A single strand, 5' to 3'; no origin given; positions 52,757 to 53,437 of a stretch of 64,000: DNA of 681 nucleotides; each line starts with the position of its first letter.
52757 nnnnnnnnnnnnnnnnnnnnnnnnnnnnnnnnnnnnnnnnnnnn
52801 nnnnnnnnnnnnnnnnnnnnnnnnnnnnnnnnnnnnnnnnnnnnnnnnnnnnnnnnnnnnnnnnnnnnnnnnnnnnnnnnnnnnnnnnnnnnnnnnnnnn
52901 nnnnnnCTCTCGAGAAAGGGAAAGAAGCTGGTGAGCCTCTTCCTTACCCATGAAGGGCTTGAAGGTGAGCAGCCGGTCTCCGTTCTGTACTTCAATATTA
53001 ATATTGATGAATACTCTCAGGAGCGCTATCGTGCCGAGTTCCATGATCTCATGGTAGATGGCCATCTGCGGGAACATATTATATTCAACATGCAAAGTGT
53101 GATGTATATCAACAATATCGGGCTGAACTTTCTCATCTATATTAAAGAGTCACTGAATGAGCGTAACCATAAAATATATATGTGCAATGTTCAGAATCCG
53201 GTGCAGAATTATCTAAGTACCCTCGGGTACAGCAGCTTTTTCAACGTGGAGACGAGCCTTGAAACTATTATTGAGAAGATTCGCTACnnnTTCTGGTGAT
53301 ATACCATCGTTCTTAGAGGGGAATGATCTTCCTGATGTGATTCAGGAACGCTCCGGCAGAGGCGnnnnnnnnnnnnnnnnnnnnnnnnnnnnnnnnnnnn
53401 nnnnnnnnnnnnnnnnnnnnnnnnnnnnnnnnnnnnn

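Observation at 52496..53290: Receiver domain fused to a STAS anti-sigma-antagonist-like domain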

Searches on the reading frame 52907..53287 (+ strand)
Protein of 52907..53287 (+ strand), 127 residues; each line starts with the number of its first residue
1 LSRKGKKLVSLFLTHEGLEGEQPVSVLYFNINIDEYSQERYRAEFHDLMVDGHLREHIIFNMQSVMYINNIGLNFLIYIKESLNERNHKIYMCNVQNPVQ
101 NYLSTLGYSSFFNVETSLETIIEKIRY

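Call 14: search_solved_structures(query=window:52907-53287:+, max_evalue=10, show_alignments=4)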
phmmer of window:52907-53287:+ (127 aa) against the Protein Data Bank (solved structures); distinct sequences matched with E-value up to 10: 5.
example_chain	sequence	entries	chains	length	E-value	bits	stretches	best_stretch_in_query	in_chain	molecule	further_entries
1th8_B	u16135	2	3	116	0.0037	20.6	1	18-117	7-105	Anti-sigma F factor antagonist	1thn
1tid_B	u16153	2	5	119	0.0097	19.3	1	18-117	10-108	Anti-sigma F factor antagonist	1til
1sbo_A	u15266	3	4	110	0.14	15.5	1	28-118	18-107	Putative anti-sigma factor antagonist TM1442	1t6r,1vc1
4hyl_A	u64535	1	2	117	0.23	14.9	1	54-120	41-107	Stage II sporulation protein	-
5ezb_A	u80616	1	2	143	0.6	13.5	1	30-112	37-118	Chicken prestin STAS domain,Chicken prestin STAS domain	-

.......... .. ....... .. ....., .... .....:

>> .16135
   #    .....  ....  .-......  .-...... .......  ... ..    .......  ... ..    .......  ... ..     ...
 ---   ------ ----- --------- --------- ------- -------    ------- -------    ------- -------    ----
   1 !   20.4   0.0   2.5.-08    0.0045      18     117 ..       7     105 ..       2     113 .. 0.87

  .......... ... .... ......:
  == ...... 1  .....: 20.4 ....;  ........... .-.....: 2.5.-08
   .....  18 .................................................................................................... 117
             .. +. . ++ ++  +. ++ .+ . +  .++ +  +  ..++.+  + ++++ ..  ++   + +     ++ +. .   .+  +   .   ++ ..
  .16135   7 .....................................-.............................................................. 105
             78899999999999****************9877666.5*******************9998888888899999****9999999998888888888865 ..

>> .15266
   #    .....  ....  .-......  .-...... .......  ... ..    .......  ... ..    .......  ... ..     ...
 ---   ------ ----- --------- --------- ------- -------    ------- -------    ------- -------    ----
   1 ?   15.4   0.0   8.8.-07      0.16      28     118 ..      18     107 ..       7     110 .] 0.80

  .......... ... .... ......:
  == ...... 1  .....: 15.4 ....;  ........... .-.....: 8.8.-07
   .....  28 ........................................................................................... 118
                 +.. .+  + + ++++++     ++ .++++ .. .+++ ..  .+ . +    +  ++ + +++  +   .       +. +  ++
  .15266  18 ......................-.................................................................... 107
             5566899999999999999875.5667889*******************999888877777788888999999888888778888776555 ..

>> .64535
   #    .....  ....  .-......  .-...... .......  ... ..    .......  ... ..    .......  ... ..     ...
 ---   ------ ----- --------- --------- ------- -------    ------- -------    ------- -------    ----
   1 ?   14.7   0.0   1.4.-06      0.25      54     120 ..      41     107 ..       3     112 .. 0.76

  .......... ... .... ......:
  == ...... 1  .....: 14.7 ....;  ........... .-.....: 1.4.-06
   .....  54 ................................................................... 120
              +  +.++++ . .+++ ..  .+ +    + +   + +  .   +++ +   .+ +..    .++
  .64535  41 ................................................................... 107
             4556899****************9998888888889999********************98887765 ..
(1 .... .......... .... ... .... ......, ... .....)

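Call 37: find_homologous_proteins(query=A2, max_evalue=0.001)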
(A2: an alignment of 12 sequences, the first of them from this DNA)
Query A2 (12 sequences) (122 aa, profile of the alignment): 1 proteins with E <= 0.001 among 1002 candidates.
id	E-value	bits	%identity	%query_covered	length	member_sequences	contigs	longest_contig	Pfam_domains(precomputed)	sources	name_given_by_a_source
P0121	5.6e-20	89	42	51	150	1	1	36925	-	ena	-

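Call 44: search_solved_structures(query=A2, max_evalue=1, show_alignments=0)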
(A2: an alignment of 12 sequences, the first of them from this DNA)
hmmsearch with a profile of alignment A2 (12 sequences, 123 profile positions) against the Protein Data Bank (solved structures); distinct sequences matched with E-value up to 1: 14.
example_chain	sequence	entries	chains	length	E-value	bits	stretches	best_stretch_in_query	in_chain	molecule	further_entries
1sbo_A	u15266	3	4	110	7.5e-08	35.3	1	17-115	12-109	Putative anti-sigma factor antagonist TM1442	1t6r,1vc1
1tid_B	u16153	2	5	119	2.1e-06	30.7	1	13-111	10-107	Anti-sigma F factor antagonist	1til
1th8_B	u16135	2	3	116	2.1e-06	30.7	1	13-111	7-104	Anti-sigma F factor antagonist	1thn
4hyl_A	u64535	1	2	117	3.7e-06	29.9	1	12-118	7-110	Stage II sporulation protein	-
1auz_A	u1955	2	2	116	2.4e-05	27.2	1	16-118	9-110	SPOIIAA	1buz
2ka5_A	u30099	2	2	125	0.016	18.1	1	14-121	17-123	Putative anti-sigma factor antagonist TM_1081 | Putative anti-sigma factor antagonist TM1081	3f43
8ih8_A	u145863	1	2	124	0.06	16.3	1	13-82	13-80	Anti-sigma-F factor antagonist RsfB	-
4qtp_A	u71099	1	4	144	0.15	14.9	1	12-80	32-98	Anti-sigma factor antagonist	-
9u9f_A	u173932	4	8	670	0.16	14.9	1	52-96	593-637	SULTR-like phosphorus distribution transporter | Os06g0143700 protein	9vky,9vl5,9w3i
6qcm_A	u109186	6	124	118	0.32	13.9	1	24-103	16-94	RsbS protein | RsbT antagonist protein RsbS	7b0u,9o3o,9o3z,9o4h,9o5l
9o4r_a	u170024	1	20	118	0.35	13.8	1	24-103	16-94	RsbT antagonist protein RsbS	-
6rtc_A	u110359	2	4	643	0.61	13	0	31-99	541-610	Solute carrier family 26 member 9,Solute carrier family 26 member 9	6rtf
3llo_A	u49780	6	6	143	0.72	12.8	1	14-100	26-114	Prestin | Prestin,Rat prestin STAS domain | Prestin,Prestin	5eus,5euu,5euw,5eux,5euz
6xbd_K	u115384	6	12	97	0.95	12.4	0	45-96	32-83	Phospholipid ABC transporter-binding protein MlaB | Lipid asymmetry maintenance protein MlaB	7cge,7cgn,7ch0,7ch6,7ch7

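Call 46: search_protein_representatives(alignment_id=A2)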
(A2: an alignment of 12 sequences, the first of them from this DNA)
Query: 12 sequences, 123 profile positions. Proteins with E-value up to 0.001 (for the whole library): 1741; up to 1e-10: 49; up to 1e-30: 3. The best 150 are listed.
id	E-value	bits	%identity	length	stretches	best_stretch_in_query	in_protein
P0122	6.6e-40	151.8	-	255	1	2-121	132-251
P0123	2.2e-39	150.1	-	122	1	4-122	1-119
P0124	1.0e-35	138.3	-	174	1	2-121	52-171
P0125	4.9e-27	110.2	-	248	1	6-119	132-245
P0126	2.2e-25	104.9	-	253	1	6-120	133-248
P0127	5.7e-25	103.6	-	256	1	8-111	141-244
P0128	9.0e-25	102.9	-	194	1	8-121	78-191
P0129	1.2e-24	102.5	-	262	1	9-120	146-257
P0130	1.3e-24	102.4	-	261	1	9-120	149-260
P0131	2.9e-24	101.3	-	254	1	7-121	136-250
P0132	1.8e-23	98.7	-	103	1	24-117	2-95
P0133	2.2e-23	98.4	-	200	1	7-120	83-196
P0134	2.5e-23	98.3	-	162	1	6-117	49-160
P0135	3.1e-23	98.0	-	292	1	10-118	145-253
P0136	3.1e-23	98.0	-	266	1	7-122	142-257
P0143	8.1e-22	93.4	-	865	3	20-119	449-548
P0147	4.0e-20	87.9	-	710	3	28-118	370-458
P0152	2.4e-18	82.2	-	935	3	28-118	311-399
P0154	6.4e-18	80.8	-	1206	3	4-119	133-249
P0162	1.8e-14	69.6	-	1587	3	17-118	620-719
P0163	2.7e-12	62.7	-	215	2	17-117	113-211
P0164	3.0e-12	62.5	-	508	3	20-118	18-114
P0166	4.4e-12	62.0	-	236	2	10-115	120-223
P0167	5.0e-12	61.8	-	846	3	14-106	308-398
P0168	1.5e-11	60.3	-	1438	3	12-107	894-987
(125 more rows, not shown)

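Call 48: search_protein_families(library=pfam, proteins=[P0143, P0147, P0152, P0154, P0162, P0164, P0167, P0168, P0163, P0166], max_evalue=0.001)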
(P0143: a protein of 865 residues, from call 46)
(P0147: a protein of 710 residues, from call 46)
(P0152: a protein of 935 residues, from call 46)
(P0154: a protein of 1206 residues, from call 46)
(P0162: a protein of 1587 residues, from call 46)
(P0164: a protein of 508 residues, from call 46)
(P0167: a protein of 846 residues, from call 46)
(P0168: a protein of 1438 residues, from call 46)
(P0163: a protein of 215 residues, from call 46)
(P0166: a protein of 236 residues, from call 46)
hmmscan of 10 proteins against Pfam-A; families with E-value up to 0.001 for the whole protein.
P0143 (865 aa): 3 families
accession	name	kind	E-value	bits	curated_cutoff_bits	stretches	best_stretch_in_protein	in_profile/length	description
PF01740.26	STAS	-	4.5e-52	174.7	22.6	3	230-324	10-105/106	STAS domain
PF13466.11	STAS_2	-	9.1e-21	74.3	29.2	3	233-312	1-79/80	STAS domain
PF07719.23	TPR_2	-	0.00047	20.5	27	0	626-653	4-31/34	Tetratricopeptide repeat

P0147 (710 aa): 2 families
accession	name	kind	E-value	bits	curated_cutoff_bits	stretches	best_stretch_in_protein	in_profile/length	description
PF01740.26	STAS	-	1.9e-52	175.9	22.6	3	16-111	9-105/106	STAS domain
PF13466.11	STAS_2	-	3e-24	85.4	29.2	3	22-99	3-79/80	STAS domain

P0152 (935 aa): 2 families
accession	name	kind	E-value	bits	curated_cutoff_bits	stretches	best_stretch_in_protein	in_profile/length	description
PF01740.26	STAS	-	3.8e-42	142.8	22.6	3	484-580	9-106/106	STAS domain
PF13466.11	STAS_2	-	1.8e-21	76.6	29.2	2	165-244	1-79/80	STAS domain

P0154 (1206 aa): 13 families
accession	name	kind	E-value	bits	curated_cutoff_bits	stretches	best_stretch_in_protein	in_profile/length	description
PF12796.13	Ank_2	-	8.4e-104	340.8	27.3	7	927-1011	9-90/90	Ankyrin repeats (3 copies)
PF00023.36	Ank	-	2.4e-87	282.2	21.1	9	819-850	2-33/33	Ankyrin repeat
PF13637.12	Ank_4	-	4.9e-79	258.9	22.7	7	793-839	4-50/50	Ankyrin repeats (many copies)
PF13857.12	Ank_5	-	2.2e-67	222.7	27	5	967-1018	1-53/56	Ankyrin repeats (many copies)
PF00069.31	Pkinase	-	1e-50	173.1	31.7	1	506-762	1-251/263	Protein kinase domain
PF13606.12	Ank_3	-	6.1e-50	161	22.3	0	1140-1168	2-30/30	Ankyrin repeat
PF01740.26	STAS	-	4.4e-44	149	22.6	3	152-246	11-106/106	STAS domain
PF07714.23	PK_Tyr_Ser-Thr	-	8.8e-34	117.4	23.1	1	507-762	2-248/258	Protein tyrosine and serine/threonine kinase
PF13466.11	STAS_2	-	2.9e-17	63.1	29.2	2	294-373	1-79/80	STAS domain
PF24521.3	Ank_KRIT1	-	2.4e-14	53.7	80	0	819-895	46-128/149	KRIT1 ankyrin-repeats domain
PF03109.22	ABC1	-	6e-09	35.8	22.9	1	551-663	117-222/244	ABC1 atypical kinase-like domain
PF23745.1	ANK_LRRK2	-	2e-08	34.6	27.5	0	1118-1195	42-115/130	LRRK2 ANK repeat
PF17667.7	Pkinase_fungal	-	0.00011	21.4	24.1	1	623-695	302-371/387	Fungal protein kinase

P0162 (1587 aa): 10 families
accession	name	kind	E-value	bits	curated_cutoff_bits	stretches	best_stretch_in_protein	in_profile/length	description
PF01740.26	STAS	-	4e-40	136.3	22.6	3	263-353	11-102/106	STAS domain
PF07719.23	TPR_2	-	1.1e-15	56.8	27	0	1061-1089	3-31/34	Tetratricopeptide repeat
PF13466.11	STAS_2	-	1.9e-15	57.3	29.2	1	419-495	1-79/80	STAS domain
PF13428.12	TPR_14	-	2.3e-13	49.8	23.5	0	7-40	5-38/44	Tetratricopeptide repeat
PF13414.12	TPR_11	-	5.4e-11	42.4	26.8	0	1066-1091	1-26/42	TPR repeat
PF13432.12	TPR_16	-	8.3e-11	42.6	32.7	0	7-42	1-36/65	Tetratricopeptide repeat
PF00515.34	TPR_1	-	7.1e-08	32.4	27.8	0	804-828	6-30/34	Tetratricopeptide repeat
PF14559.12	TPR_19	-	0.00014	22.5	25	0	13-40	1-28/68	Tetratricopeptide repeat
PF09976.15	TPR_21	-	0.0004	20.6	25.5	1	701-776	116-192/193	Tetratricopeptide repeat-like domain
PF13424.12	TPR_12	-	0.00074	20.1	30.1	0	1061-1090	5-34/77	Tetratricopeptide repeat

P0164 (508 aa): 2 families
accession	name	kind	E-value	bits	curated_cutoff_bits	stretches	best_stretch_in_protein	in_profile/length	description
PF01740.26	STAS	-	3.5e-32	110.7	22.6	3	11-112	4-106/106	STAS domain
PF13466.11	STAS_2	-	1e-23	83.7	29.2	3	20-99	1-79/80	STAS domain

P0167 (846 aa): 8 families
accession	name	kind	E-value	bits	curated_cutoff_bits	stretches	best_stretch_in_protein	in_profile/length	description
PF01740.26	STAS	-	4e-55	184.5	22.6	3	306-401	3-98/106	STAS domain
PF13466.11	STAS_2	-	2.5e-26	92.1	29.2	3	316-395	1-79/80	STAS domain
PF07228.17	SpoIIE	-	6.7e-18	65.8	25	1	14-93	112-190/192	Stage II sporulation protein E (SpoIIE)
PF13551.12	HTH_29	-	1.9e-08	34.7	28.1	1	106-168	1-63/64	Winged helix-turn helix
PF13565.12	HTH_32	-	1.9e-07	32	33.7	1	133-191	1-57/73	Homeodomain-like domain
PF13518.12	HTH_28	-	2.2e-07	31.3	25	1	106-153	2-48/52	Helix-turn-helix domain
PF13384.12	HTH_23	-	1.4e-05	25.2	24.6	1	106-149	7-49/50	Homeodomain-like domain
PF01527.26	HTH_Tnp_1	-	1.8e-05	25.3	24.1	1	108-166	14-73/75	Transposase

P0168 (1438 aa): 11 families
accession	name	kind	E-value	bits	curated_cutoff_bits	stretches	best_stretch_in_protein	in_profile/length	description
PF01740.26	STAS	-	1.3e-52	176.5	22.6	3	898-993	7-102/106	STAS domain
PF07228.17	SpoIIE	-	1.9e-49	168.6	25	1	470-666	1-190/192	Stage II sporulation protein E (SpoIIE)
PF13581.12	HATPase_c_2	-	7.3e-27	94.3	27.4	1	16-141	1-127/127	Histidine kinase-like ATPase domain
PF13466.11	STAS_2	-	2.2e-20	73.1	29.2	2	904-983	1-79/80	STAS domain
PF00672.30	HAMP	-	8e-10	39.3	25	1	360-404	2-46/53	HAMP domain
PF13551.12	HTH_29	-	2.1e-07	31.3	28.1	1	688-742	9-64/64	Winged helix-turn helix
PF13518.12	HTH_28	-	6.9e-07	29.7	25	1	679-725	2-47/52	Helix-turn-helix domain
PF02518.31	HATPase_c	-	3.3e-06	27.9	26.4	1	49-134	8-99/111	Histidine kinase-, DNA gyrase B-, and HSP90-like ATPase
PF13384.12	HTH_23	-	1.7e-05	24.9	24.6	1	679-722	7-49/50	Homeodomain-like domain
PF13565.12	HTH_32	-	3.6e-05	24.7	33.7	1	706-779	1-70/73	Homeodomain-like domain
PF01527.26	HTH_Tnp_1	-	0.00012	22.6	24.1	0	683-723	16-57/75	Transposase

P0163 (215 aa): 2 families
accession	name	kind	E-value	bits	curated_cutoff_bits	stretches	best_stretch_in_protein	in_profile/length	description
PF01740.26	STAS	-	8.9e-28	96.6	22.6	2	109-210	4-106/106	STAS domain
PF13466.11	STAS_2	-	2.8e-08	34.3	29.2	1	27-96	11-79/80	STAS domain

P0166 (236 aa): 2 families
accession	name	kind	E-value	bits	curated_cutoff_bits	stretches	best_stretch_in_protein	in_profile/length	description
PF01740.26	STAS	-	4.4e-41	139.4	22.6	2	126-223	7-105/106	STAS domain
PF13466.11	STAS_2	-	1.8e-20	73.3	29.2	2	135-212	4-80/80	STAS domain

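Call 53: find_related_loci(query=A2, collection=genome_contigs, flank=10000)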
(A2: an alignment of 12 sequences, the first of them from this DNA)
Query A2 (122 aa) in genome_contigs; peptide patterns used: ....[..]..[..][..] (x = any residue, [..] = any of these).
30 stretches matched a pattern; 20 encode a relative of the query (tblastn E <= 1e-3); 20 distinct loci.
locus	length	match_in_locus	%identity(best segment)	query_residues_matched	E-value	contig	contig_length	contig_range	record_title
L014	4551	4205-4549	42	4-118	2e-26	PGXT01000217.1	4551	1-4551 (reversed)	MAG: Spirochaetae bacterium HGW-Spirochaetae-5 bjp_ig2069_scaffold_12577, whole genome shotgun sequence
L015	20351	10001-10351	38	4-120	2e-25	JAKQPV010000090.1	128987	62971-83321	MAG: Spirochaetota bacterium isolate USMO_maxbin.118 k141_950511, whole genome shotgun sequence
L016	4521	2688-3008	42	8-113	2e-24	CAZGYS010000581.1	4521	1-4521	MAG TPA_asm: uncultured Leptospiraceae bacterium isolate SRP135972_co2_44 genome assembly, contig: NODE_35066_length_452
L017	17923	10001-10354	35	4-121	8e-24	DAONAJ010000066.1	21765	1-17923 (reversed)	MAG TPA_asm: Spirochaetota bacterium isolate AMR_MDS_3976 NODE_2067_length_21765_cov_7.494473, whole genome shotgun sequ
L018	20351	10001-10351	36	4-120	2e-23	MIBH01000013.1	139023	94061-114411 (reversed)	MAG: Spirochaetes bacterium RBG_13_51_14 RBG_13_scaffold_128, whole genome shotgun sequence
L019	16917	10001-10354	34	4-121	2e-22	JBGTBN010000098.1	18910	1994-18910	MAG: Spirochaetota bacterium isolate JTS-AC98 k141_3221481, whole genome shotgun sequence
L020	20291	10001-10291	41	14-109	2e-21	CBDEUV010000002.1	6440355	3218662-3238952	MAG: Leptospirales bacterium isolate c8770d22-4079-4951-b12b-76a941e02df6 genome assembly, contig: contig_2, whole genom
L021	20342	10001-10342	32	8-120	2e-20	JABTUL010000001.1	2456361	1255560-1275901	MAG: Spirochaetales bacterium isolate H5_SPI1 seq001, whole genome shotgun sequence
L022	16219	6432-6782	33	5-121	3e-20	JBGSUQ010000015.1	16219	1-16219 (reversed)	MAG: Spirochaetota bacterium isolate JTS-AC436 k141_2526447, whole genome shotgun sequence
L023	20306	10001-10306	36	19-120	2e-18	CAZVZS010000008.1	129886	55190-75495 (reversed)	MAG TPA_asm: uncultured Leptospiraceae bacterium isolate SRP090828_co2_25 genome assembly, contig: NODE_40_length_129886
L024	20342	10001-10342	34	10-122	2e-18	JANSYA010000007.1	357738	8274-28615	MAG: bacterium isolate bin.39 k141_204477_length_357738_cov_190.9933, whole genome shotgun sequence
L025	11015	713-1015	34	19-120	2e-18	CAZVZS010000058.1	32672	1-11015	MAG TPA_asm: uncultured Leptospiraceae bacterium isolate SRP090828_co2_25 genome assembly, contig: NODE_468_length_32672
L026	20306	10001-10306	34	19-120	6e-18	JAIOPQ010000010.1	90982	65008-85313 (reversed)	MAG: Spirochaetia bacterium isolate LakeFargette_0920_ALND_MAG_49_9 LacPavin_0920_ALND_scaffold_101744, whole genome sho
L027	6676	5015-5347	35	8-118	8e-18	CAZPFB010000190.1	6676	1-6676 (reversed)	MAG TPA_asm: uncultured Leptospiraceae bacterium isolate SRP323723_co1_118 genome assembly, contig: NODE_9792_length_667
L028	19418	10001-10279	35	16-107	3e-17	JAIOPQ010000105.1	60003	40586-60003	MAG: Spirochaetia bacterium isolate LakeFargette_0920_ALND_MAG_49_9 LacPavin_0920_ALND_scaffold_771659, whole genome sho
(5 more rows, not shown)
